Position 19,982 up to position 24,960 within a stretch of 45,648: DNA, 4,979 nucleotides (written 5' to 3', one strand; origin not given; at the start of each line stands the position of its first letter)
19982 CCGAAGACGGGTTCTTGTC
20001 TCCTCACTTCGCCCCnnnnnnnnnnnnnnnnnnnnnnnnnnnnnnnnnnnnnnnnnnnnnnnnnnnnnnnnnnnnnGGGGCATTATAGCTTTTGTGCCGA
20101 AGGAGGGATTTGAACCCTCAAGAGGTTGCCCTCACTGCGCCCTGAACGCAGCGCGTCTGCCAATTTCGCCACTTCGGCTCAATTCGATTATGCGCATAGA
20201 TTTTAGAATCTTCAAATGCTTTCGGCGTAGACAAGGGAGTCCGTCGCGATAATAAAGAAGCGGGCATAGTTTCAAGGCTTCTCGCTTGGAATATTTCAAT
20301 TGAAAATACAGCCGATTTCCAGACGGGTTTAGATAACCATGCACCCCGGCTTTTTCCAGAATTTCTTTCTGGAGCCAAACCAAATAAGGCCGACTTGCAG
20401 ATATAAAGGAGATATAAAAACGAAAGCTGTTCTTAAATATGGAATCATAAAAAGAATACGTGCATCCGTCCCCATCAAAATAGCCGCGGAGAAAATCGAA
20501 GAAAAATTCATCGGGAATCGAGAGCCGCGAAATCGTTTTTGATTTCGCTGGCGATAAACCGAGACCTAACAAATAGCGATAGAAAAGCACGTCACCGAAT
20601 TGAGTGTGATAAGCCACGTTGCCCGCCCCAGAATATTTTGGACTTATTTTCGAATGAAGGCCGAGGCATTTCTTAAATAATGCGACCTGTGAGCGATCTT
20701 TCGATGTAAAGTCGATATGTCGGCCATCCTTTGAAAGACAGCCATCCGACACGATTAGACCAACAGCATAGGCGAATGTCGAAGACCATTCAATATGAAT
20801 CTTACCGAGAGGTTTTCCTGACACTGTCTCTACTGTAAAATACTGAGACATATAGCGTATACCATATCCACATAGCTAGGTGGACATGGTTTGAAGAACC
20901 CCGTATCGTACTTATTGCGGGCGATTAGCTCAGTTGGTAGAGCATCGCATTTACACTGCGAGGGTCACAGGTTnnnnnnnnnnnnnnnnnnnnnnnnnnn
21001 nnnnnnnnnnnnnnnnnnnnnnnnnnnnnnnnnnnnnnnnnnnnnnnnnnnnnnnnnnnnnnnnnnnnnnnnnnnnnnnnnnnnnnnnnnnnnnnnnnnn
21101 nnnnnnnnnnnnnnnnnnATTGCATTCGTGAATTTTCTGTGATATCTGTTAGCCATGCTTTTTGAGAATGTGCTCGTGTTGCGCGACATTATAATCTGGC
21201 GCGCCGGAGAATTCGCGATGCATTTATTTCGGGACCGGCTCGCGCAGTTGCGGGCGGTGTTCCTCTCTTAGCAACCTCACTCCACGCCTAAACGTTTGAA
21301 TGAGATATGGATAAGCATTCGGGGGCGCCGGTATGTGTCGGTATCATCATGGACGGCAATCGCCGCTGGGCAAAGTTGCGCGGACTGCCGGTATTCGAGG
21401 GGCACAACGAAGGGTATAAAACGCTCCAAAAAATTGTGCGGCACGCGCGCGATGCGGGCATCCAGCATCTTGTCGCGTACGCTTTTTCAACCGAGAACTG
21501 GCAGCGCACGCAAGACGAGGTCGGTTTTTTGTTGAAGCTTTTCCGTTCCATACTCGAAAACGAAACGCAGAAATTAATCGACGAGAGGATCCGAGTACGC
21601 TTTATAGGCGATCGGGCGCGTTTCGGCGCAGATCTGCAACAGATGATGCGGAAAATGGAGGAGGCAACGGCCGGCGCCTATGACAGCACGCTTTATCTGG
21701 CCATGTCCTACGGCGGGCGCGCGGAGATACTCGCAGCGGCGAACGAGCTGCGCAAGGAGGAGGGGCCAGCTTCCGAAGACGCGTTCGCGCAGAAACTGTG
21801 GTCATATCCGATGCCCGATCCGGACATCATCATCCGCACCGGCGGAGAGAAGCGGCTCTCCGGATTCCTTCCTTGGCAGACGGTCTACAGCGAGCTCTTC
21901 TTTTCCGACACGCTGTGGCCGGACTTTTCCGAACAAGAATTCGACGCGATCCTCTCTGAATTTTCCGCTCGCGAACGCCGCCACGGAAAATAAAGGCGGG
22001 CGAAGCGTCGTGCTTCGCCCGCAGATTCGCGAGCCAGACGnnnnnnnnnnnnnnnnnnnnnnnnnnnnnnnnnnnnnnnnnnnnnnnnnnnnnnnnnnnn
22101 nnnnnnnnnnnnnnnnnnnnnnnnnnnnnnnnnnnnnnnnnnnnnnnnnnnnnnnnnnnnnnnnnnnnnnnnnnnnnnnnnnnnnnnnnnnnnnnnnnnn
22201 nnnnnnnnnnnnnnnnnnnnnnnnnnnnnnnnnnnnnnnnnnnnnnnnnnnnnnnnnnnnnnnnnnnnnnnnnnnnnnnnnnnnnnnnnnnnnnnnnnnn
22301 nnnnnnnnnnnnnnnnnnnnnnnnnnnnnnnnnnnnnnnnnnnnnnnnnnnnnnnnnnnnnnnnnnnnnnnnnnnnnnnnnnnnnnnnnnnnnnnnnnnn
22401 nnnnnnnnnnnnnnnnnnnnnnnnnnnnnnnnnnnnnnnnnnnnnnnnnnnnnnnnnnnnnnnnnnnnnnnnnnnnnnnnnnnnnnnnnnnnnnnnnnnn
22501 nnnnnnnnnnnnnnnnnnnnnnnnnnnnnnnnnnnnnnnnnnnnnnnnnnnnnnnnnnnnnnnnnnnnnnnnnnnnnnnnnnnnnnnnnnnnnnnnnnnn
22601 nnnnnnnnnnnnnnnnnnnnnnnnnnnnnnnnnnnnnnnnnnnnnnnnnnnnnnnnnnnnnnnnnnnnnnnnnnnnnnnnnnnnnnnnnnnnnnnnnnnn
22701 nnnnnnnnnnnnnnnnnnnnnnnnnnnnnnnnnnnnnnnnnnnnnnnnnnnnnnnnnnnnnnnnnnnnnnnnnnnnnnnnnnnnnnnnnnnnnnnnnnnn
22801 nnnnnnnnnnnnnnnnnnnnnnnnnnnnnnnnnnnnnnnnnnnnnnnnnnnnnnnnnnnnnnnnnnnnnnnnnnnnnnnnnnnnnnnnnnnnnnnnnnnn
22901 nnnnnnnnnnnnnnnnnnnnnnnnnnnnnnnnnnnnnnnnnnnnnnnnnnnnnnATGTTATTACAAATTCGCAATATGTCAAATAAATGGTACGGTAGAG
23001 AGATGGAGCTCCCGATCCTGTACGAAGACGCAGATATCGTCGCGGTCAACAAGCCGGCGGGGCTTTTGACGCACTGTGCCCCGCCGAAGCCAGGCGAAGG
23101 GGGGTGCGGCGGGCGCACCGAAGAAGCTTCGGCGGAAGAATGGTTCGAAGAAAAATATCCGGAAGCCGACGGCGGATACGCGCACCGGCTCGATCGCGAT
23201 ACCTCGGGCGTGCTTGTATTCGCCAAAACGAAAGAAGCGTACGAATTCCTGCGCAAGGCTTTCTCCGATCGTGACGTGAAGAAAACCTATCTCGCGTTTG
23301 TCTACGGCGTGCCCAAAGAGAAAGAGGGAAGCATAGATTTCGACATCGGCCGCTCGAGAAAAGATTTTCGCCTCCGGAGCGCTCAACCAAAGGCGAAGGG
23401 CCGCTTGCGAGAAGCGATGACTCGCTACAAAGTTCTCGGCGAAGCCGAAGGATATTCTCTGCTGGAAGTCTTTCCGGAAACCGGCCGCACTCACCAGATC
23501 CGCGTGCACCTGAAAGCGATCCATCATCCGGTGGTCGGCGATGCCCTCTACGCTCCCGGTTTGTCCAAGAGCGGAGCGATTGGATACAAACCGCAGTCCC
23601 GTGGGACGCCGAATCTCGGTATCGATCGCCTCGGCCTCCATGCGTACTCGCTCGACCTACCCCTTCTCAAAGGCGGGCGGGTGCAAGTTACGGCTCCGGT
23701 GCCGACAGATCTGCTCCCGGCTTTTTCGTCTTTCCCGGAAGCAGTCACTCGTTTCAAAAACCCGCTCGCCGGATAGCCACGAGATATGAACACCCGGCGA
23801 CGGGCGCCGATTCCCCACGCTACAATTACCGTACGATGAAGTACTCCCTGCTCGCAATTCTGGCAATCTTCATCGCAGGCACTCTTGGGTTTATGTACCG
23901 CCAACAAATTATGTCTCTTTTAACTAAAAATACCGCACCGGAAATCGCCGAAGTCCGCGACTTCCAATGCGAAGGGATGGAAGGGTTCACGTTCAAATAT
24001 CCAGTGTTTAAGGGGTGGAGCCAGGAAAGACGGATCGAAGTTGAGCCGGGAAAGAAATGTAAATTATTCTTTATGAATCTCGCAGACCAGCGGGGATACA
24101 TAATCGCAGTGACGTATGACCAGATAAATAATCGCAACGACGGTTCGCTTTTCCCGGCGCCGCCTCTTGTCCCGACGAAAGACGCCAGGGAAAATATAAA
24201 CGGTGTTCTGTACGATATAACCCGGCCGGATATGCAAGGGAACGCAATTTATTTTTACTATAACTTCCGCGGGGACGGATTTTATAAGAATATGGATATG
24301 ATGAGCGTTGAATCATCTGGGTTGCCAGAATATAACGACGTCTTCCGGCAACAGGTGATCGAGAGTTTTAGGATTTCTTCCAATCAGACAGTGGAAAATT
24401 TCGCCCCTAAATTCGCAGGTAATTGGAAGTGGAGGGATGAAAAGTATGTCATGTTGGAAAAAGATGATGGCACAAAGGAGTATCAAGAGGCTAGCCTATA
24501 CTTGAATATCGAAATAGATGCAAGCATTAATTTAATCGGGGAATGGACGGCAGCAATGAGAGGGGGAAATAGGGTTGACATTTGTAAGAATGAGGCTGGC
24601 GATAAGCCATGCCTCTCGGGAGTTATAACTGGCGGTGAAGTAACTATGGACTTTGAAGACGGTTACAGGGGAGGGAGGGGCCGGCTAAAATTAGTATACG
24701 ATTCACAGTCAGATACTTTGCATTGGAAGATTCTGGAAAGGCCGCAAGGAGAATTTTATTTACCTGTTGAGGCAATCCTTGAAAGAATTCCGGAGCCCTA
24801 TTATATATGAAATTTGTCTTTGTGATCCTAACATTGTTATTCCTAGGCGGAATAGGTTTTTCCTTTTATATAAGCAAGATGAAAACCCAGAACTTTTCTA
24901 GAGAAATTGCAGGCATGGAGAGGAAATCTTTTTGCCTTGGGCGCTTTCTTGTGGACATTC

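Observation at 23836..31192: AT-rich island encoding eight tightly packed signal-anchored proteins, including a mosaic paralog family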

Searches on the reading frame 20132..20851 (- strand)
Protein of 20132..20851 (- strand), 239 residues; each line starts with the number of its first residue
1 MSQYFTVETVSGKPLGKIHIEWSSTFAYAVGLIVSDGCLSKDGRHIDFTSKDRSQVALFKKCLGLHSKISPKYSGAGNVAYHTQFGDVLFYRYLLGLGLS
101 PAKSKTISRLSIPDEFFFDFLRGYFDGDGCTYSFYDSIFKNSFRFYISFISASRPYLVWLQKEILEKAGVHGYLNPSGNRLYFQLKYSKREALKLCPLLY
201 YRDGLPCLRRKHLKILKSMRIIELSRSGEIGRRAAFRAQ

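Call 14: search_protein_families(library=pfam, proteins=[window:20132-20851:-], max_evalue=0.01)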
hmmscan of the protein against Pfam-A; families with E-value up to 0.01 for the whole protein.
window:20132-20851:- (239 aa): 1 family
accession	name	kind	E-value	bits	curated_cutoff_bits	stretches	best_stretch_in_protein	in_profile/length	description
PF14528.11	LAGLIDADG_3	-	3.8e-10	40.3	22.5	1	119-195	5-77/82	LAGLIDADG-like domain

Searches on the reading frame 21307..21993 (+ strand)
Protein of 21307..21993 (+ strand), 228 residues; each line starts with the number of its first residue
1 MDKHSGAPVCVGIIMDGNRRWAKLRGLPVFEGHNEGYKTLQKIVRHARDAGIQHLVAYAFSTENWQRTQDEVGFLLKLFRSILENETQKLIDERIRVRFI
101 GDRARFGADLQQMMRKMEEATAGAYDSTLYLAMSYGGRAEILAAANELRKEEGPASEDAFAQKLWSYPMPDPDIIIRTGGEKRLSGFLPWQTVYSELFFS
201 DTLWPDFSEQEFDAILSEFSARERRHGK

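Call 14: search_protein_families(library=pfam, proteins=[window:21307-21993:+], max_evalue=0.01)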
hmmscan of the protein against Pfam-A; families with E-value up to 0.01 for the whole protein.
window:21307-21993:+ (228 aa): 1 family
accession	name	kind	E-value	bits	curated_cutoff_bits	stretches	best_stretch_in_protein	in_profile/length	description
PF01255.24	Prenyltransf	-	2.3e-75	253.4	27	1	14-227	1-219/219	Putative undecaprenyl diphosphate synthase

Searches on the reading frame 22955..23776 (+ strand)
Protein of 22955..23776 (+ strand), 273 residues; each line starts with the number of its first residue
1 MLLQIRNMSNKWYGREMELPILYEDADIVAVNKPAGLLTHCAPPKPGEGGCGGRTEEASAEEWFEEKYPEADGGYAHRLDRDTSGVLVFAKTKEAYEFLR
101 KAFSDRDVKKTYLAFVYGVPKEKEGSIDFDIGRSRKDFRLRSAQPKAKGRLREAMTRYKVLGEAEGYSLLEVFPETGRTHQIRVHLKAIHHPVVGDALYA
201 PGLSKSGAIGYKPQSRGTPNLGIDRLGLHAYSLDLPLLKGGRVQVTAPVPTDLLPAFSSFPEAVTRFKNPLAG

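Call 14: search_protein_families(library=pfam, proteins=[window:22955-23776:+], max_evalue=0.01)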
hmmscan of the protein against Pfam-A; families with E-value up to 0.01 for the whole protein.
window:22955-23776:+ (273 aa): 1 family
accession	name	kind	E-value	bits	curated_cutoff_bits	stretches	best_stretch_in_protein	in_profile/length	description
PF00849.27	PseudoU_synth_2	-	1e-32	113.9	26.8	1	28-187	2-151/152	RNA pseudouridylate synthase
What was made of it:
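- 22955..23776 (+): rluA (pseudouridine synthase), the left flank at host GC. Pfam PseudoU_synth_2, E 1e-32 (call 14).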

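Call 20: find_related_loci(query=window:22955-23776:+, collection=genome_contigs, flank=10000)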
Query window:22955-23776:+ (273 aa) in genome_contigs; peptide patterns used: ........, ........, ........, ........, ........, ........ (x = any residue, [..] = any of these).
259 stretches matched a pattern; 193 encode a relative of the query (tblastn E <= 1e-3); the best 80 are kept; 80 distinct loci.
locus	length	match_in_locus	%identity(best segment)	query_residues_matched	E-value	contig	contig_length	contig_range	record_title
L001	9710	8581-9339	69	15-267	2e-116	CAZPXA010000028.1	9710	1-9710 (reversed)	MAG TPA_asm: uncultured Candidatus Saccharibacteria bacterium isolate binchicken_co134_412 genome assembly, contig: NODE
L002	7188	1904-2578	69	15-263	2e-110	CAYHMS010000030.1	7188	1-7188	MAG TPA_asm: uncultured Candidatus Saccharibacteria bacterium isolate ERP119705_co13_291 genome assembly, contig: NODE_1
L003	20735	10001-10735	67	17-264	2e-110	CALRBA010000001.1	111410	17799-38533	MAG: Candidatus Nomurabacteria bacterium isolate MaH-09apr19-126 genome assembly, contig: MaH-09apr19-C207, whole genome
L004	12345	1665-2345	69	12-262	4e-110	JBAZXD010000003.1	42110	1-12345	MAG: Candidatus Paceibacterota bacterium isolate SO_2017_GW1_48 NODE_4365_length_42110_cov_1.701832_OW334_2017, whole ge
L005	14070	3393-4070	68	15-264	1e-107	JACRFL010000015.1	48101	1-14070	MAG: Candidatus Kaiserbacteria bacterium isolate NC_groundwater_1724_Pr3_B-0.1um_57_17 SR-2_scaffold_141_3415659, whole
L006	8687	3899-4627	66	10-268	5e-107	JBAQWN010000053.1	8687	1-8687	MAG: Minisyncoccia bacterium isolate MFD03290_ilm_asm_bin3 k127_306883, whole genome shotgun sequence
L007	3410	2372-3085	66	7-261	6e-109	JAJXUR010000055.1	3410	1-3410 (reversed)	MAG: bacterium isolate BP5.bin107 NODE_61241_length_3410_cov_1.346939, whole genome shotgun sequence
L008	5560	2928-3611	67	14-261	2e-106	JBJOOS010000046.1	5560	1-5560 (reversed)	MAG: Candidatus Parcubacteria bacterium isolate watershed3_2019_sw_WHONDRS-S19S_0084_A_bin.15 scaffold_0003498, whole ge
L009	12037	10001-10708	68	16-267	2e-106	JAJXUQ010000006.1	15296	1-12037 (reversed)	MAG: bacterium isolate BP5.bin105 NODE_6555_length_15296_cov_2.186960, whole genome shotgun sequence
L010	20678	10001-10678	69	14-263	3e-105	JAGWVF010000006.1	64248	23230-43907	MAG: Patescibacteria group bacterium isolate REEB413 contig-150_313, whole genome shotgun sequence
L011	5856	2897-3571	67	11-260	6e-105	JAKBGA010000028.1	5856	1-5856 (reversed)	MAG: bacterium isolate DBS1-1.bin14 NODE_26879_length_5856_cov_8.078199, whole genome shotgun sequence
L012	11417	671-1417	62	2-264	4e-105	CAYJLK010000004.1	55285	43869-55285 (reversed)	MAG TPA_asm: uncultured Candidatus Saccharibacteria bacterium isolate ERP124720_co1_118 genome assembly, contig: NODE_81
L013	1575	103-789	67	14-267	8e-112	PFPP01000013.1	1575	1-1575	MAG: Candidatus Kaiserbacteria bacterium CG_4_10_14_0_2_um_filter_50_16 CG_4_10_14_0.2_scaffold_52305_c, whole genome sh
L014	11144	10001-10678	66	14-263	2e-104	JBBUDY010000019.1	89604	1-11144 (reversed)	MAG: Patescibacteria group bacterium isolate H32-bin018_1 H32_bin018_1_000000000019, whole genome shotgun sequence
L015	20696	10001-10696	65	11-267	5e-104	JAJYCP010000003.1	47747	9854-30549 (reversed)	MAG: bacterium isolate BP9.bin55 NODE_1112_length_47747_cov_3.153654, whole genome shotgun sequence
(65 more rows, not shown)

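Call 97: find_encoding_contigs(protein=window:22955-23776:+, flank=6000, max_places=10)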
Protein window:22955-23776:+ (273 aa): no gene with exactly this product is on record in the collection.

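Call 100: find_encoding_contigs(protein=window:23003-23776:+, flank=6000, max_places=10)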
Protein window:23003-23776:+ (257 aa): no gene with exactly this product is on record in the collection.

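Call 101: find_encoding_contigs(protein=window:22976-23776:+, flank=6000, max_places=10)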
Protein window:22976-23776:+ (266 aa): no gene with exactly this product is on record in the collection.
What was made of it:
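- The left junction was not independently confirmed (calls 97, 100, 101).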

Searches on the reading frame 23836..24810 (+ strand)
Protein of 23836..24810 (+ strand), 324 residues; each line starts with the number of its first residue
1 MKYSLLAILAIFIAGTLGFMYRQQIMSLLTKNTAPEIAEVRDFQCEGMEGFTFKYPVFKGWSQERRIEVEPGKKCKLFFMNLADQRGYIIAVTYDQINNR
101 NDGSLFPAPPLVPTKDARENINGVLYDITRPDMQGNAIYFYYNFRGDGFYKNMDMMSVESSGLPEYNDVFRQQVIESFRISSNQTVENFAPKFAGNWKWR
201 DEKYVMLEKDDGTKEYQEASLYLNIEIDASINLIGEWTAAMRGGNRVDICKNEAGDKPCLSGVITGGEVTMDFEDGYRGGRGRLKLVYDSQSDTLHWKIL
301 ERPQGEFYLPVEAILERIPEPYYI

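Call 3: search_protein_families(library=pfam, proteins=[window:23836-24810:+], max_evalue=1)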
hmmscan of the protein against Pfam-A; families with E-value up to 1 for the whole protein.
window:23836-24810:+ (324 aa): 0 families
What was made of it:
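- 23836..24810 (+): P1: N-terminal anchor, PsbP-like family domain (residues 21-181) and a 143-aa C-module with 2 Cys. It has no Pfam hit (call 3).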

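Call 7: find_homologous_proteins(query=window:23836-24810:+, max_evalue=0.001)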
Query window:23836-24810:+ (324 aa): 3 proteins with E <= 0.001 among 675 candidates.
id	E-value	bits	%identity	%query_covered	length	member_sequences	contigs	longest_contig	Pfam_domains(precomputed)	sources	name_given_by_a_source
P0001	1.2e-221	753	100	100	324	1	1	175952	-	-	-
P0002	3.1e-40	157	36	94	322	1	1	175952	-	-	-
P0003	1.4e-17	82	38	56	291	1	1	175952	-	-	-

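Call 13: find_encoding_contigs(protein=window:23836-24810:+, flank=10000, max_places=6)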
Protein window:23836-24810:+ (324 aa): no gene with exactly this product is on record in the collection.
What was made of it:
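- Independent contigs could not confirm the left junction (calls 13, 97, 100, 101).
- Tried and rejected: Look-ups of P1 and three RluA start variants found nothing on record (calls 13, 97, 100, 101).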

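Call 19: search_protein_families(library=ncbifam, proteins=[window:23836-24810:+], max_evalue=0.1)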
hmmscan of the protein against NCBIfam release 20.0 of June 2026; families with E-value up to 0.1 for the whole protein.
window:23836-24810:+ (324 aa): 0 families

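Call 24: predict_structure(alignment_id=A1)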
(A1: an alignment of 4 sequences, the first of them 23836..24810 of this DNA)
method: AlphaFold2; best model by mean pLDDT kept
length: 324 residues; sequences in the alignment: 4
mean_pLDDT: 55.8   pTM: 0.44
mean pLDDT of the five models: 55.8, 55.3, 54.4, 53.7, 39.5
residues with pLDDT >= 90: 0; 70-90: 82; 50-70: 118; < 50: 124
segments of 3 or more residues with pLDDT < 50: 26-32, 97-109, 131-134, 143-148, 183-192, 201-210, 213-267, 275-277, 306-312, 319-324
pLDDT, mean of each block of 10 residues (from residue 1): 71 71 51 65 68 76 73 73 74 55 39 65 68 58 47 54 63 77 42 51 41 43 37 26 32 38 47 54 65 66 52 54 30
secondary structure, 60 per line:
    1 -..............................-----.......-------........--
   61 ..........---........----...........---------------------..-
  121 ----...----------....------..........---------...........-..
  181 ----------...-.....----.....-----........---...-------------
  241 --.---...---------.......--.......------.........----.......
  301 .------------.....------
elements in order: H2-31 E37-43 E51-58 E61-70 E74-81 E86-96 E125-127 E138-141 E148-157 H167-177 E195-199 E204-208 E214-218 E225-227 E247-249 E259-265 E268-274 E281-289 E294-301 E314-318
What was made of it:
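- Tried and rejected: A model from 4 sequences was too poor to use (pLDDT 55.8, call 24).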

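Call 67: search_protein_families(library=phrogs, proteins=[window:23836-24810:+], max_evalue=0.01)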
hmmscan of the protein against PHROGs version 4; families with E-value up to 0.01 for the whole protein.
window:23836-24810:+ (324 aa): 0 families

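Call 68: search_protein_families(library=padloc, proteins=[window:23836-24810:+], max_evalue=0.01)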
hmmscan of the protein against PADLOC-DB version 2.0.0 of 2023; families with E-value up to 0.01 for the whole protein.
window:23836-24810:+ (324 aa): 0 families
